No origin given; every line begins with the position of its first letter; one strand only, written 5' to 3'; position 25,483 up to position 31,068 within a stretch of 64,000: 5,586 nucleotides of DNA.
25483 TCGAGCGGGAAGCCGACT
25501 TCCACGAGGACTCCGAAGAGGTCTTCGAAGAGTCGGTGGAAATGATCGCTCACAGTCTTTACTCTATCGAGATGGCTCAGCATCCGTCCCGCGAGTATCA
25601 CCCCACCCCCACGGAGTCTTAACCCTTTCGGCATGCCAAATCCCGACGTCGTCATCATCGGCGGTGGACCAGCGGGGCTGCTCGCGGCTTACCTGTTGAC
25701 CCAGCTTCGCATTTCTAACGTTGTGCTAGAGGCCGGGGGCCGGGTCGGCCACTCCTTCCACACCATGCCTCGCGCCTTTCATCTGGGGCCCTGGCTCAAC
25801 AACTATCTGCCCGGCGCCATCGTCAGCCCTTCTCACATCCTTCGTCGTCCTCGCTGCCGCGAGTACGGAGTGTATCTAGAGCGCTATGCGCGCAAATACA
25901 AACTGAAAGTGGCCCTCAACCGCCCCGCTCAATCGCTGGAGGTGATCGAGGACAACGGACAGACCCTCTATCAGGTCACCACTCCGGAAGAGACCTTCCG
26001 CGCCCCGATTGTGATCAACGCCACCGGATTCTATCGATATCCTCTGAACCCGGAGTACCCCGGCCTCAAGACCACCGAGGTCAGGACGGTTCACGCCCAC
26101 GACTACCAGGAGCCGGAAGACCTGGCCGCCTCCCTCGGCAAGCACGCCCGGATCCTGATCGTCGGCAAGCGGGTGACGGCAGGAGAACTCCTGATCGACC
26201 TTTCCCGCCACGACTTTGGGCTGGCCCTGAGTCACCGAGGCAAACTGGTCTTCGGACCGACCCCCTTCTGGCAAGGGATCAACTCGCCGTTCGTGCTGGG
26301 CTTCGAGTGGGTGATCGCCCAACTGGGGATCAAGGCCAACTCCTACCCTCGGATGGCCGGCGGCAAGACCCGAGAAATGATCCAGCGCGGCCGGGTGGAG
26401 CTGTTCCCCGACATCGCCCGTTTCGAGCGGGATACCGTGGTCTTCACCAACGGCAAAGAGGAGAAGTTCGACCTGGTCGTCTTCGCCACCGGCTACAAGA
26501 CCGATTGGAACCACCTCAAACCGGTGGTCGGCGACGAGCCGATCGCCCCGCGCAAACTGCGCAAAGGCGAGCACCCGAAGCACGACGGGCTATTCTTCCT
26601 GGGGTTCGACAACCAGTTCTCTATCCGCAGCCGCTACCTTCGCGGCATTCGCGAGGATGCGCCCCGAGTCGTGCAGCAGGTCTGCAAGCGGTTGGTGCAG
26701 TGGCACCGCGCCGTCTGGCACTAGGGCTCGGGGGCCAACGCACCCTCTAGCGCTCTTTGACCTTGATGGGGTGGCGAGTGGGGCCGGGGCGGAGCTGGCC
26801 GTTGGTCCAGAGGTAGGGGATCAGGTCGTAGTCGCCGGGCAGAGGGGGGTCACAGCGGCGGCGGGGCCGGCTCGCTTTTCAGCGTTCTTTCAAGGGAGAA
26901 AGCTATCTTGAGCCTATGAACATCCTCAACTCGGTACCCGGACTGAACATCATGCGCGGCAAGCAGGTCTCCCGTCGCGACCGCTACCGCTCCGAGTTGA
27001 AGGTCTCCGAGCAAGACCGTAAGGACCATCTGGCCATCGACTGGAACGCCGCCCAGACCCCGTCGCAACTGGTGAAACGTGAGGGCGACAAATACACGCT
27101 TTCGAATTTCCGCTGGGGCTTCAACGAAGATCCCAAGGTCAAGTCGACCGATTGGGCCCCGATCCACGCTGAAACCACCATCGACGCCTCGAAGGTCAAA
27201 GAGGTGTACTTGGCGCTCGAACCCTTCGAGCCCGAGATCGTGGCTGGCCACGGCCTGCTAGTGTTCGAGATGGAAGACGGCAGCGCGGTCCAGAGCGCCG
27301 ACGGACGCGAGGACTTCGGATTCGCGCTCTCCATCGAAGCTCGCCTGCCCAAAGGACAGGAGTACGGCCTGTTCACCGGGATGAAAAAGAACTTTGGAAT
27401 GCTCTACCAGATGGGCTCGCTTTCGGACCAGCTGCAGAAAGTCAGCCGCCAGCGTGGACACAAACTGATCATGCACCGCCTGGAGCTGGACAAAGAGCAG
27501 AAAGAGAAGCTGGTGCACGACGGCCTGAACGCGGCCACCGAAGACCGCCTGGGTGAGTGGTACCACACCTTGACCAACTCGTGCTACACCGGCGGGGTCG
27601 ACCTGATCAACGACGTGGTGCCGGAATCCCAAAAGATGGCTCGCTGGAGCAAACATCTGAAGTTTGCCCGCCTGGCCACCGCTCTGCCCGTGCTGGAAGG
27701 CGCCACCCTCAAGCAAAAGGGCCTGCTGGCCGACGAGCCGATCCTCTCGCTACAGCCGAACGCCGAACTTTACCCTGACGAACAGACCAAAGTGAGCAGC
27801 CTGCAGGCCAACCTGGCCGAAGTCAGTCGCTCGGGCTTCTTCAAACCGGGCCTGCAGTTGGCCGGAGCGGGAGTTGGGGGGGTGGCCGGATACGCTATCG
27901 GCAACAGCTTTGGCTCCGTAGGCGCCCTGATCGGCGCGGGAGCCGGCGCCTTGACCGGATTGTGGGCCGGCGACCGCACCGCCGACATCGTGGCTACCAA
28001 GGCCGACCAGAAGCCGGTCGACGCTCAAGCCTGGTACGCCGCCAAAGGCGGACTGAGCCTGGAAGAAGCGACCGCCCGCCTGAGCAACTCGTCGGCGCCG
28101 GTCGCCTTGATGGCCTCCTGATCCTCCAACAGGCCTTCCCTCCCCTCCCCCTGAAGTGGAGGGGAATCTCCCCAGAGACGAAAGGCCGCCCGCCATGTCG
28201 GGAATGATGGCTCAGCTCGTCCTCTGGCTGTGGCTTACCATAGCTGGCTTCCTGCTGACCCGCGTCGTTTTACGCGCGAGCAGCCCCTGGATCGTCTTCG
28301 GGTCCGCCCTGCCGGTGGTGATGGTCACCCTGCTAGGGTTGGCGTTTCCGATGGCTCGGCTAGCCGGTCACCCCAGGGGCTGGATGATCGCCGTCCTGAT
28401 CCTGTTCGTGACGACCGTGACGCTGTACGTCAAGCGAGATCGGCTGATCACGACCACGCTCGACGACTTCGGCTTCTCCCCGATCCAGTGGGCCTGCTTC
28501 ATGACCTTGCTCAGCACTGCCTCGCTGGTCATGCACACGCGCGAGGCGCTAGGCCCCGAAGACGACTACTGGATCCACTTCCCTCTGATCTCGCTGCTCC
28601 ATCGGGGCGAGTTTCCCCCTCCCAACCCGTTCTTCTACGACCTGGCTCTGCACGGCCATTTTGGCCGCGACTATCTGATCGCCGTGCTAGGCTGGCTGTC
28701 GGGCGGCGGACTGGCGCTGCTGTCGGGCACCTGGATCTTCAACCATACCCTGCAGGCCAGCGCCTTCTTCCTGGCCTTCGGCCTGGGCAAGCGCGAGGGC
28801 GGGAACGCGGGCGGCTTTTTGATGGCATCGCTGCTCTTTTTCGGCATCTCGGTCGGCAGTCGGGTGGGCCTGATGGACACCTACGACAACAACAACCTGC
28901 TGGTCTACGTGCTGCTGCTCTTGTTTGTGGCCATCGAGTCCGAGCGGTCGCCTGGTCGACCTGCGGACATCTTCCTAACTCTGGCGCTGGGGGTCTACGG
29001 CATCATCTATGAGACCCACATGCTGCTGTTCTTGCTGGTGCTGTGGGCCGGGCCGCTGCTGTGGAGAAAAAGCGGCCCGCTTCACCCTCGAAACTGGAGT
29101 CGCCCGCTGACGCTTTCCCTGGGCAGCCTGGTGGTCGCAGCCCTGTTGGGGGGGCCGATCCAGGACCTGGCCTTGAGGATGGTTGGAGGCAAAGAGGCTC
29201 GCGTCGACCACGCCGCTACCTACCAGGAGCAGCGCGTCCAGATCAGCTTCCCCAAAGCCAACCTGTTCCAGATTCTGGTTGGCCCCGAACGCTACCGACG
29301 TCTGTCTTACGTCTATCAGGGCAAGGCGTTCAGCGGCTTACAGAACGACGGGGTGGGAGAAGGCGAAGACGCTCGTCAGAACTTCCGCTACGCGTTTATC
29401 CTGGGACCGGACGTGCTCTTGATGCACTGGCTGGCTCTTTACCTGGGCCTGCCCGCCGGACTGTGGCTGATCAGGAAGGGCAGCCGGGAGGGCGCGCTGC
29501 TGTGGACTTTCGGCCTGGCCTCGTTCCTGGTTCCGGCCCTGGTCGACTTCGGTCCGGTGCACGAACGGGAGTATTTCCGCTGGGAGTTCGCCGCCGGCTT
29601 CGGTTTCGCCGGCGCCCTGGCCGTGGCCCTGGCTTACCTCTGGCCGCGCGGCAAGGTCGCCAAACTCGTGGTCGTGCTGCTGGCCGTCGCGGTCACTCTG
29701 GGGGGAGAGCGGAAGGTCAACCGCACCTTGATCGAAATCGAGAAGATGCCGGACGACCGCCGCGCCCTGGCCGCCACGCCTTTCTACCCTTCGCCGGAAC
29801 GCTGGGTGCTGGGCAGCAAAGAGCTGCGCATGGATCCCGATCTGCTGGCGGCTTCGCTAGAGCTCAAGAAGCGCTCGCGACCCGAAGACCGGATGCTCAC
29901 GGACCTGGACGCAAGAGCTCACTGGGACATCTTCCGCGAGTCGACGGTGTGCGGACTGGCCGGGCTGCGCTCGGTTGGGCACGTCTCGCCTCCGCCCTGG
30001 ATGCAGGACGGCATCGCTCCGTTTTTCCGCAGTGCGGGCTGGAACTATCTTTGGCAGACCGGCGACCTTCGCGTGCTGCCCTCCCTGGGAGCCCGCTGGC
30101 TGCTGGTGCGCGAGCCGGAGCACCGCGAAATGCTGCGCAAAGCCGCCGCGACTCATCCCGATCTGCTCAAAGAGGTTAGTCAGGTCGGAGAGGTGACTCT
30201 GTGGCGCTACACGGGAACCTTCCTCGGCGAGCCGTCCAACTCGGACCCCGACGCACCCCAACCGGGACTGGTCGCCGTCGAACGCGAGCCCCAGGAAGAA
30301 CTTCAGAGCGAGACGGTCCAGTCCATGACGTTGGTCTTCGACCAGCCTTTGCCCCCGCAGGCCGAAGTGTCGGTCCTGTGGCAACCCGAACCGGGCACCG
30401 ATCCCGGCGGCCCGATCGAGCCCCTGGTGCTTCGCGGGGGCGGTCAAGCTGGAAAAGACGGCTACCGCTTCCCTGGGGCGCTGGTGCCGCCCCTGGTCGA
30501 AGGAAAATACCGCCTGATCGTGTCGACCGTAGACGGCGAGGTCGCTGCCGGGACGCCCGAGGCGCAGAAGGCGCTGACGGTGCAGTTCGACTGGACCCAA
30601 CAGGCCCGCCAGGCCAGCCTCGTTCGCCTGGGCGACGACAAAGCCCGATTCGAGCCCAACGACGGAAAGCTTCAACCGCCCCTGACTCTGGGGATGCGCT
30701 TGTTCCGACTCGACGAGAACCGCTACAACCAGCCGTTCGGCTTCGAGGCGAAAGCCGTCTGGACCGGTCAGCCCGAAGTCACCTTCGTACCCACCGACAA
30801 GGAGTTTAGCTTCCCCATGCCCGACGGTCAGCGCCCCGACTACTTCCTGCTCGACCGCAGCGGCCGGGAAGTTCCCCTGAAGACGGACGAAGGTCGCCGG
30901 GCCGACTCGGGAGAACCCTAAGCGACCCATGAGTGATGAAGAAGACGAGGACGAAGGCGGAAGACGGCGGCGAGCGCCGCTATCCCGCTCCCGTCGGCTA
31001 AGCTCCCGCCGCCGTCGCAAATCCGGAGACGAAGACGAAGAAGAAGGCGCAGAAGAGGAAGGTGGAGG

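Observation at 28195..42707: Four paralogous GT-C-like polytopic membrane proteins (Emb/AftD-like architecture) within 15 kb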

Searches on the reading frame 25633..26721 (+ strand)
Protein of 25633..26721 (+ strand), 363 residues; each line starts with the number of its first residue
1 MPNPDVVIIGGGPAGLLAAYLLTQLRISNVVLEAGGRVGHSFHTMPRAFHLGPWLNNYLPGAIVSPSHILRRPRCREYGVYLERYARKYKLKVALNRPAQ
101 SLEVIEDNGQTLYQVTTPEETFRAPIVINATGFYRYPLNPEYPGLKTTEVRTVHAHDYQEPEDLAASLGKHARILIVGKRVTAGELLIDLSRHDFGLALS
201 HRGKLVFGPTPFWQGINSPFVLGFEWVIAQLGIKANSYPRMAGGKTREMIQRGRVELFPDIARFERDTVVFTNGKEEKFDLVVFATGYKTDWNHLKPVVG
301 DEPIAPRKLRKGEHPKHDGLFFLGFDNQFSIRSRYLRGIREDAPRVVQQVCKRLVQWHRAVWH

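Call 11: search_protein_families(library=pfam, proteins=[window:25633-26721:+], max_evalue=0.01)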
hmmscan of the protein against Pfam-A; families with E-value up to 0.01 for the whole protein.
window:25633-26721:+ (363 aa): 13 families
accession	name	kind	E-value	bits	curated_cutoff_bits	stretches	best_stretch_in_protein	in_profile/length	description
PF13738.12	Pyr_redox_3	-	8.8e-26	91.3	30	1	7-203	1-196/305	Pyridine nucleotide-disulphide oxidoreductase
PF01266.30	DAO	-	2.4e-11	44.2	27.9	2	5-40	1-37/353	FAD dependent oxidoreductase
PF07992.20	Pyr_redox_2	-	1.2e-10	41.7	26.1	1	5-291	2-240/291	Pyridine nucleotide-disulphide oxidoreductase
PF00743.25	FMO-like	-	2.3e-09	36.7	22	2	249-296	290-338/532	Flavin-binding monooxygenase-like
PF13450.12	NAD_binding_8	-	1.4e-06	28.9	21.9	1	8-43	1-36/68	NAD(P)-binding Rossmann-like domain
PF13434.12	Lys_Orn_oxgnase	-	1.5e-05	24.8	21.3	1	74-193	93-210/339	L-lysine 6-monooxygenase/L-ornithine 5-monooxygenase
PF01494.25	FAD_binding_3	-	3.2e-05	23.8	22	1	5-34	3-32/349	FAD binding domain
PF03486.20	HI0933_like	-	5e-05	23.3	50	1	5-42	2-39/244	HI0933-like protein Rossmann domain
PF00890.30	FAD_binding_2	-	0.00029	20.6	20.4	1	5-39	1-35/414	FAD binding domain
PF13454.12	NAD_binding_9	-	0.00055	20.4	21.8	0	76-132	93-153/155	FAD-NAD(P)-binding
PF12831.13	FAD_oxidored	-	0.001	18.9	27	0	5-39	1-35/416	FAD dependent oxidoreductase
PF05834.18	Lycopene_cycl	-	0.0011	18.6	23.4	1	5-64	1-67/380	Lycopene cyclase protein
PF01946.23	Thi4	-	0.0014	18.3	26.2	1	5-34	19-49/235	Thi4 family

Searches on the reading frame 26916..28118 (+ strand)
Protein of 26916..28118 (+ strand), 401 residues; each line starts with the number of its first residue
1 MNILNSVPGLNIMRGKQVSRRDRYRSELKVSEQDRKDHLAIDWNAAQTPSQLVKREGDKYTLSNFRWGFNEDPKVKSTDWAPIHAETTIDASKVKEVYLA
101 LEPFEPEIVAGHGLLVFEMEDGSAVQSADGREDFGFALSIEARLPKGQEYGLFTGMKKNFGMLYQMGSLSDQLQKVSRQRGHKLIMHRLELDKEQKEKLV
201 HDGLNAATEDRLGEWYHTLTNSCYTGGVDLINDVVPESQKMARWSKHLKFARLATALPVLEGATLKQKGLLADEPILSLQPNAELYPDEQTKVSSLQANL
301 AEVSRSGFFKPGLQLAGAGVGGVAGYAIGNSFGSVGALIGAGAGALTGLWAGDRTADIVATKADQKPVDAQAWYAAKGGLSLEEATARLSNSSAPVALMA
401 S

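Call 11: search_protein_families(library=pfam, proteins=[window:26916-28118:+], max_evalue=0.01)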
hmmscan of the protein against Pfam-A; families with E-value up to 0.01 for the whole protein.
window:26916-28118:+ (401 aa): 3 families
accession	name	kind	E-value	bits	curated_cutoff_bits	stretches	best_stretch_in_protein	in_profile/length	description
PF13387.12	Lnb_N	-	1.2e-13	51.4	22.2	1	86-241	6-158/175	Lnb N-terminal periplasmic domain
PF13488.11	Gly-zipper_Omp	-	9.6e-05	22.7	25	1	317-354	2-41/46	Glycine zipper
PF13441.11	Gly-zipper_YMGG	-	0.0001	22.3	28.9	1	316-353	9-44/45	YMGG-like Gly-zipper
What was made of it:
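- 26916..28121 (+): Lnb_N plus glycine-zipper protein immediately upstream of GTC1. Pfam Lnb_N 1.2e-13 (call 11).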

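Call 70: search_protein_families(library=ncbifam, proteins=[window:26916-28118:+], max_evalue=0.001)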
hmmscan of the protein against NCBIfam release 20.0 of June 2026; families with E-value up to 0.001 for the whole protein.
window:26916-28118:+ (401 aa): 0 families

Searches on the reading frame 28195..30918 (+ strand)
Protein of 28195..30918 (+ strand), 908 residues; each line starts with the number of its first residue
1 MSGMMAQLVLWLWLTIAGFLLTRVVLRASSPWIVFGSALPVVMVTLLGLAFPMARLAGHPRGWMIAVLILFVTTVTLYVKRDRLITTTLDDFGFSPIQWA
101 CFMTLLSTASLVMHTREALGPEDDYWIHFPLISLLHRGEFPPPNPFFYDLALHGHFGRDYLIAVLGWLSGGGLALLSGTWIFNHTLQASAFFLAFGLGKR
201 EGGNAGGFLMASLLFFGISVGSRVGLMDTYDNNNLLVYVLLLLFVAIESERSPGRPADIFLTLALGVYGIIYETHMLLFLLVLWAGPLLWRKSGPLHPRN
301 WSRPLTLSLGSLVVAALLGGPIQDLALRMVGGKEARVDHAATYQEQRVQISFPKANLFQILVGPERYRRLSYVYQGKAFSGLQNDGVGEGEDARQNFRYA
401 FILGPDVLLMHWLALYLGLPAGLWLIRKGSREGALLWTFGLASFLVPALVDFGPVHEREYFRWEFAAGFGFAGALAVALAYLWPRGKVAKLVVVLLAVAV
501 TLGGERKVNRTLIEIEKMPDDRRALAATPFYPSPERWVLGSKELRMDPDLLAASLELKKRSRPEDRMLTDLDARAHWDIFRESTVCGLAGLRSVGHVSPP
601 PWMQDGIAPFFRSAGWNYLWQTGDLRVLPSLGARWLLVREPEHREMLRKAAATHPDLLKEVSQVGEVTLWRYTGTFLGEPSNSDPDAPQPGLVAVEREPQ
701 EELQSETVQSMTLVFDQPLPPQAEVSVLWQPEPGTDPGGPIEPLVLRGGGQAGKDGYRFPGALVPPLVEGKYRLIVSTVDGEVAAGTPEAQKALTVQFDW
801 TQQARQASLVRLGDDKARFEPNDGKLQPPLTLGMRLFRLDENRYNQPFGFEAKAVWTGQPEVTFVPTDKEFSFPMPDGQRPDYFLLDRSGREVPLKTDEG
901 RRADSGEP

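Call 8: search_protein_families(library=pfam, proteins=[window:28195-30918:+], max_evalue=1)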
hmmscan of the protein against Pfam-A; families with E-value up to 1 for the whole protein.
window:28195-30918:+ (908 aa): 0 families

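Call 9: search_protein_families(library=ncbifam, proteins=[window:28195-30918:+], max_evalue=1)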
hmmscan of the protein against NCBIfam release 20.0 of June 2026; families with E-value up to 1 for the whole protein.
window:28195-30918:+ (908 aa): 0 families

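Call 13: search_solved_structures(query=A1, max_evalue=10)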
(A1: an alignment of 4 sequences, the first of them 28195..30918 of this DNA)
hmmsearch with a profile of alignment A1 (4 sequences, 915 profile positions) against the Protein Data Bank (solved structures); distinct sequences matched with E-value up to 10: 0.
